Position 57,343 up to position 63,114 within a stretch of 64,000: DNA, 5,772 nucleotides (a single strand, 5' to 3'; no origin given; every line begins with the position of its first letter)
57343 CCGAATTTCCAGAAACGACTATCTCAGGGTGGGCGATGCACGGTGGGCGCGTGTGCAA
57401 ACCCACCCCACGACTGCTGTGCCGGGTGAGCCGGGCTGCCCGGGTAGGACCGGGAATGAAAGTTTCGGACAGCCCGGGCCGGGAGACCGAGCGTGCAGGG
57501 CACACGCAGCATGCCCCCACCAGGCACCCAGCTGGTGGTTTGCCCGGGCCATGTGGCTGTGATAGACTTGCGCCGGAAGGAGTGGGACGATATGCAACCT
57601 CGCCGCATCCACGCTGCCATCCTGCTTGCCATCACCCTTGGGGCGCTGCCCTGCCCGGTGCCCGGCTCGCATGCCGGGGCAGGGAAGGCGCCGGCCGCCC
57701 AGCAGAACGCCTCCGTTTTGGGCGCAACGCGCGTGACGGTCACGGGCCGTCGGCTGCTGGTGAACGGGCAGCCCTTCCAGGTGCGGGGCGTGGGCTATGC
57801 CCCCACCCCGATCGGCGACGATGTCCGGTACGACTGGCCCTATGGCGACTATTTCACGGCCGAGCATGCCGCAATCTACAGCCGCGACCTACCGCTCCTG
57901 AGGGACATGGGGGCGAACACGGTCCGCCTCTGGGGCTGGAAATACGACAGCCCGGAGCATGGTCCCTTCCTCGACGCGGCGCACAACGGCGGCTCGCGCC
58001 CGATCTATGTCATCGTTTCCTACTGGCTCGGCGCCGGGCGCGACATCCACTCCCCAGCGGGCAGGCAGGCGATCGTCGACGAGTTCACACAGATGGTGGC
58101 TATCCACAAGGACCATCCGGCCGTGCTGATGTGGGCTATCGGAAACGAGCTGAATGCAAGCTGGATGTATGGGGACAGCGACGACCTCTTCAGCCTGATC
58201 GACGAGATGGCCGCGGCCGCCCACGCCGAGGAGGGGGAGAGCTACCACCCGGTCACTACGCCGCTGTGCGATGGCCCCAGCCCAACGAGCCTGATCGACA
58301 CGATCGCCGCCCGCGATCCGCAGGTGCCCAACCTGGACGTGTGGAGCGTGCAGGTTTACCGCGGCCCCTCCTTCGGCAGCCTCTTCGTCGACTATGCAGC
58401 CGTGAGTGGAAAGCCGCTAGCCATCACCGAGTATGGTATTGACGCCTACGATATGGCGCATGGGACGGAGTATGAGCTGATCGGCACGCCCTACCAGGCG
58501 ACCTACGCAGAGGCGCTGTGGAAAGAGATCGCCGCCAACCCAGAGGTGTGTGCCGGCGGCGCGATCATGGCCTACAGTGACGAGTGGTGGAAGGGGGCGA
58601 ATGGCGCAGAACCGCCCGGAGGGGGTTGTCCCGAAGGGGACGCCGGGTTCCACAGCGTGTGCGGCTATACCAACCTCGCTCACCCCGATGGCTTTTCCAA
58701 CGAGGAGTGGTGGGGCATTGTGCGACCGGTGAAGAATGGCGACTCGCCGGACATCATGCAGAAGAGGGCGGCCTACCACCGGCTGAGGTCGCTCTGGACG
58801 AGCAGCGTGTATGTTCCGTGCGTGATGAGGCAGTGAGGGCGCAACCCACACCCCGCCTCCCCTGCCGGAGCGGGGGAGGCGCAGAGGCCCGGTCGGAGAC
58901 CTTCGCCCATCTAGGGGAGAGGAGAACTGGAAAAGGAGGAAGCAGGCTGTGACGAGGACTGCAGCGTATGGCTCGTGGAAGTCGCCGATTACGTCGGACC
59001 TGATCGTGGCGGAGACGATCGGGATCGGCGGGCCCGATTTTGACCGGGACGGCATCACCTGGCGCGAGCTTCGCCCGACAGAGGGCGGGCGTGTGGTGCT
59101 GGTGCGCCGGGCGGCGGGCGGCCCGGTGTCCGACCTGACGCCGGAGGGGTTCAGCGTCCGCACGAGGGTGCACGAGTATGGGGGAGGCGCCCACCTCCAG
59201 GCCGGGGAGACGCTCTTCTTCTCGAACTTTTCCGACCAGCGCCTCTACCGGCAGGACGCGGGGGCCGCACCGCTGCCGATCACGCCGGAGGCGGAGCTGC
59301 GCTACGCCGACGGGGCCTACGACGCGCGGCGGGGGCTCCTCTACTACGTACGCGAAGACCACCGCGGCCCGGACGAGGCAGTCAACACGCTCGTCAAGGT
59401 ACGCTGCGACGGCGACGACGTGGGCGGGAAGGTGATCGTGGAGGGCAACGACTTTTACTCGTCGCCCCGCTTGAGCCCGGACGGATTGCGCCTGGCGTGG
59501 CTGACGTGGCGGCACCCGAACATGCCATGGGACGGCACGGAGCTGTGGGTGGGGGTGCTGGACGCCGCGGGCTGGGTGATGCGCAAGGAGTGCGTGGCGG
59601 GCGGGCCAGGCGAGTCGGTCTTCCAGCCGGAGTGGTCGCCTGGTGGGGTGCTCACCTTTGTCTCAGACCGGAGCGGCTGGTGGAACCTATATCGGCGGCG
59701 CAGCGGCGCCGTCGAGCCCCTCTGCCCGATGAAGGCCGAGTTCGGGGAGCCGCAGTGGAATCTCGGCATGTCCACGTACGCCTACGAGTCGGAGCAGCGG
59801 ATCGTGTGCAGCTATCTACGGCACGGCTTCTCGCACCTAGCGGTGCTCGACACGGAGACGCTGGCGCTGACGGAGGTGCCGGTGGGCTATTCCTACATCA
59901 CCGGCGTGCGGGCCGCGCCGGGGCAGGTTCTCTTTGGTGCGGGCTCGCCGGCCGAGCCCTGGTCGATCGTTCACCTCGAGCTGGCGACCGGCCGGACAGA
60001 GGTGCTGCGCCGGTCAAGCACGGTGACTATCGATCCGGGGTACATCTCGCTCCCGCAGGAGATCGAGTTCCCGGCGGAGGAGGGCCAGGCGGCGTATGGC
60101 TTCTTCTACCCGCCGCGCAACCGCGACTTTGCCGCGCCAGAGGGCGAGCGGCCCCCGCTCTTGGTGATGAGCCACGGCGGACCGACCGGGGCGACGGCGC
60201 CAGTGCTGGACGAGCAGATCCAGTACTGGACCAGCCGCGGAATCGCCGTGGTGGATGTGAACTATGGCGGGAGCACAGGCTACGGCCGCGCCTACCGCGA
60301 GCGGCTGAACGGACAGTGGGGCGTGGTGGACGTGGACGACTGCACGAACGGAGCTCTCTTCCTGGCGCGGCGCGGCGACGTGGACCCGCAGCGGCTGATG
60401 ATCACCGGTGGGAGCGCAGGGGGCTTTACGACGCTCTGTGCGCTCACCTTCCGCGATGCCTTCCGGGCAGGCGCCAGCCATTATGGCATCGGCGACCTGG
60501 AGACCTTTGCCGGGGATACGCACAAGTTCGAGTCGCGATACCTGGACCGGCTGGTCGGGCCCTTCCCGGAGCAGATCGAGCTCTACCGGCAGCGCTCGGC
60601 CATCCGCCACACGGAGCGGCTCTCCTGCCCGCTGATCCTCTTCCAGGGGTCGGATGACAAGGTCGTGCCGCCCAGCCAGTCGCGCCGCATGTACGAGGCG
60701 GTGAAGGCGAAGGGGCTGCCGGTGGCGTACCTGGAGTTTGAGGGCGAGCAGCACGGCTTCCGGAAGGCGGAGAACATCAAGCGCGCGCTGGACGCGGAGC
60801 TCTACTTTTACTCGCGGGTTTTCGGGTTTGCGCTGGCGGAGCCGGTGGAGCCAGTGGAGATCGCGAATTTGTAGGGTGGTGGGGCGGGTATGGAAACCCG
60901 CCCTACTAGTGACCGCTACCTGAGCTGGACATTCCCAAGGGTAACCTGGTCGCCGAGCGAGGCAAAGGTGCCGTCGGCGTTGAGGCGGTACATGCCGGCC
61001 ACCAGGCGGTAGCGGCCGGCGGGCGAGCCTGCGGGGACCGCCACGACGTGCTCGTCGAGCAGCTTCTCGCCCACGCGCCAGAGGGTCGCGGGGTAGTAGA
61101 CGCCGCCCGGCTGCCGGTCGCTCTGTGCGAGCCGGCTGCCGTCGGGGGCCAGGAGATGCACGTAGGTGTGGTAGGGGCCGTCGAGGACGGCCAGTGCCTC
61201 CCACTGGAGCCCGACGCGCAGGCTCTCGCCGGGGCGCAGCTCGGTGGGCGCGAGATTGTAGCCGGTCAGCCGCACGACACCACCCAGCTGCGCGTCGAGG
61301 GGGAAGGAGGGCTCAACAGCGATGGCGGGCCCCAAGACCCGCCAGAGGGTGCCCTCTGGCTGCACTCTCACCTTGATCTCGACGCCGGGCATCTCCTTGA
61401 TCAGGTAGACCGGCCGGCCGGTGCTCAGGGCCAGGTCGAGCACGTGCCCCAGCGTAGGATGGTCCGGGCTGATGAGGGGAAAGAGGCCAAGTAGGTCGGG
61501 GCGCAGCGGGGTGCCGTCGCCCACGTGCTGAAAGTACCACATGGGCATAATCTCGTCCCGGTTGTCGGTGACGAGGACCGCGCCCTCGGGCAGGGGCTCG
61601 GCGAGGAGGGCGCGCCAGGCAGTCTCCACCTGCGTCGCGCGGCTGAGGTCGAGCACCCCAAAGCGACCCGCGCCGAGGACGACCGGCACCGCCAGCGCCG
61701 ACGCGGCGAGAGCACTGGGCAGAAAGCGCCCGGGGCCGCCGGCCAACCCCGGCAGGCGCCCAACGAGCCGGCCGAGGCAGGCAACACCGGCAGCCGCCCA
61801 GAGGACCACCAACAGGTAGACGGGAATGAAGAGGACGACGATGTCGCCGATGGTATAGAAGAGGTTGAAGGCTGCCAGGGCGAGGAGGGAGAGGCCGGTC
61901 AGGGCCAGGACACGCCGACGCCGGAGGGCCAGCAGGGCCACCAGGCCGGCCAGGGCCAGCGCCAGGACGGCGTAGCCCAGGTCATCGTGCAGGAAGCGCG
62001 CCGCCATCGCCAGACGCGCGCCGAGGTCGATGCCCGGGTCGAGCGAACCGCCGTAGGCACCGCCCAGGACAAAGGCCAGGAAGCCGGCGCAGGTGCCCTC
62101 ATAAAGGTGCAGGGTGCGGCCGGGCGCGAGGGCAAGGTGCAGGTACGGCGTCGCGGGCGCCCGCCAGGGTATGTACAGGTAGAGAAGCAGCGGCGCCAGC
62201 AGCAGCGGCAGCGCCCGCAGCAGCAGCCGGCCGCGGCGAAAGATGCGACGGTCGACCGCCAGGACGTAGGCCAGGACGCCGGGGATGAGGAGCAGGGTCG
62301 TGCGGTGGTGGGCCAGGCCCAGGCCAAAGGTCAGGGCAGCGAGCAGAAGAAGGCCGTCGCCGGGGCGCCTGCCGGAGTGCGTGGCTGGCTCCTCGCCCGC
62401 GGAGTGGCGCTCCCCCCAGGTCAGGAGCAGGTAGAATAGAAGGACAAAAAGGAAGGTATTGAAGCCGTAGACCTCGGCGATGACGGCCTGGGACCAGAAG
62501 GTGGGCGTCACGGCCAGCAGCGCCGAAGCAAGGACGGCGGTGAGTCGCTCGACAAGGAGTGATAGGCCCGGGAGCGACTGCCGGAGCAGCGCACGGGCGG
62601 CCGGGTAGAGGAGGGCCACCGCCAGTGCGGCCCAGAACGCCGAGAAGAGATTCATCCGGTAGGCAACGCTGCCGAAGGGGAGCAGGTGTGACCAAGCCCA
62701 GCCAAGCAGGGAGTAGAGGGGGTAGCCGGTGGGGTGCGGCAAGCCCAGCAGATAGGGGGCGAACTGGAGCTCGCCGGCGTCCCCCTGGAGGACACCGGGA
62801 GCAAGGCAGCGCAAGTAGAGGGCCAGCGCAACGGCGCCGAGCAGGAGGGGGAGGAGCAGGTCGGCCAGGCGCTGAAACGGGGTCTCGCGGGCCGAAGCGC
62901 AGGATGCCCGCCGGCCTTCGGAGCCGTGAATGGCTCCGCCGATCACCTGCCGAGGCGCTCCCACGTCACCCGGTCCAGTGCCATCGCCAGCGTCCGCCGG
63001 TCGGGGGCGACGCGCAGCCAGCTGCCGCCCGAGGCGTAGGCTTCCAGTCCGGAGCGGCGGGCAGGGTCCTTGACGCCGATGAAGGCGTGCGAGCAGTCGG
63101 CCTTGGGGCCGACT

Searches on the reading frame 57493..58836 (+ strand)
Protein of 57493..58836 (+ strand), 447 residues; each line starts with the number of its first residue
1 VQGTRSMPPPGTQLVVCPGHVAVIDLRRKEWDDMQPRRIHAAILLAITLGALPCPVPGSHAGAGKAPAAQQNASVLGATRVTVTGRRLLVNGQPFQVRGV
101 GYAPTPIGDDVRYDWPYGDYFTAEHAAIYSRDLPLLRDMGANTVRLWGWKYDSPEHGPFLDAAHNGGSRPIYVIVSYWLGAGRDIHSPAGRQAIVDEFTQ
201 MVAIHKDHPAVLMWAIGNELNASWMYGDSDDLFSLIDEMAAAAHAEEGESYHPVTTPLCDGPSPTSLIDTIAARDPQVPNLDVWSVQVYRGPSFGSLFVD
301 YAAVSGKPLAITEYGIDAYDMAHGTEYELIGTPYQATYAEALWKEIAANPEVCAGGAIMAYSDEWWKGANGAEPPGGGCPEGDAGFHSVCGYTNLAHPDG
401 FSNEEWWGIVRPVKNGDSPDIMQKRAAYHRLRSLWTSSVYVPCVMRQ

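Call 13: search_protein_families(library=pfam, proteins=[window:57493-58836:+])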
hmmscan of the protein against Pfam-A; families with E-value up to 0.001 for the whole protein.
window:57493-58836:+ (447 aa): 1 family
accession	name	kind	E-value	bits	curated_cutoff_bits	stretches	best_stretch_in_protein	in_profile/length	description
PF02836.23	Glyco_hydro_2_C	-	5.8e-08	32.7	21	1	186-361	102-261/302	Glycosyl hydrolases family 2, TIM barrel domain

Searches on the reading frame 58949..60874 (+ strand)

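Call 93: search_protein_families(library=pfam, proteins=[window:58949-60874:+], max_evalue=0.0001)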
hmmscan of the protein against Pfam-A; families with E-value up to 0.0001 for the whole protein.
window:58949-60874:+ (641 aa): 4 families
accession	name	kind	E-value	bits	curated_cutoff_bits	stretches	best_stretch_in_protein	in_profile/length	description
PF00326.27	Peptidase_S9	-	2.1e-47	161.8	22.6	1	421-626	4-211/213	Prolyl oligopeptidase family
PF20434.5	BD-FAE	-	2.9e-09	37.2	26.8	1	462-584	67-214/215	BD-FAE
PF01738.24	DLH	-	3.2e-06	27.3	21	1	469-610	85-194/217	Dienelactone hydrolase family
PF12146.15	Hydrolase_4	-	9.1e-06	25.6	27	1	550-589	182-221/239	Serine aminopeptidase, S33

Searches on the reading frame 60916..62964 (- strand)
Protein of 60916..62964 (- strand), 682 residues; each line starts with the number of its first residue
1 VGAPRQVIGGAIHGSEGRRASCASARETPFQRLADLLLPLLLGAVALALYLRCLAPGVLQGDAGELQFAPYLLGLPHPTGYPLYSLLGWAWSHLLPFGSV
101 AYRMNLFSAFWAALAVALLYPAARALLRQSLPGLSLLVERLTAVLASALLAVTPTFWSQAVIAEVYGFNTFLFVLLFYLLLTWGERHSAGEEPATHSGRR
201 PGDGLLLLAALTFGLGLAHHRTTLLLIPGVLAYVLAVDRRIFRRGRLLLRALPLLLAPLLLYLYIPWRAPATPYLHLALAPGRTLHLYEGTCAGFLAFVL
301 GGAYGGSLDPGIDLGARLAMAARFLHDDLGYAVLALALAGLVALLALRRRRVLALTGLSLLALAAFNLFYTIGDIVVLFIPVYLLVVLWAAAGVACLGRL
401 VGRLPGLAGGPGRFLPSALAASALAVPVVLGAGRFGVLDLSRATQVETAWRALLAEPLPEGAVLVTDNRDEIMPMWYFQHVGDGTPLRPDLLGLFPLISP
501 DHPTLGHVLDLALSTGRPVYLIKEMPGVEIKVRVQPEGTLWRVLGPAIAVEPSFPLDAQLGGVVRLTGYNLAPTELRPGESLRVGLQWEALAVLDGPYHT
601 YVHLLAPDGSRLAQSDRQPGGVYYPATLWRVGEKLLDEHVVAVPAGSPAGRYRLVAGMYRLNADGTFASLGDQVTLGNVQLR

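Call 93: search_protein_families(library=pfam, proteins=[window:60916-62964:-], max_evalue=0.0001)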
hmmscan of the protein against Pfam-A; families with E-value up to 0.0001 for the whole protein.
window:60916-62964:- (682 aa): 1 family
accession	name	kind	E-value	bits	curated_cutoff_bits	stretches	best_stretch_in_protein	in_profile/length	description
PF11028.14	TMEM260-like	-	1.9e-34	119.4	24.2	1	62-235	1-171/179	Protein O-mannosyl-transferase TMEM260-like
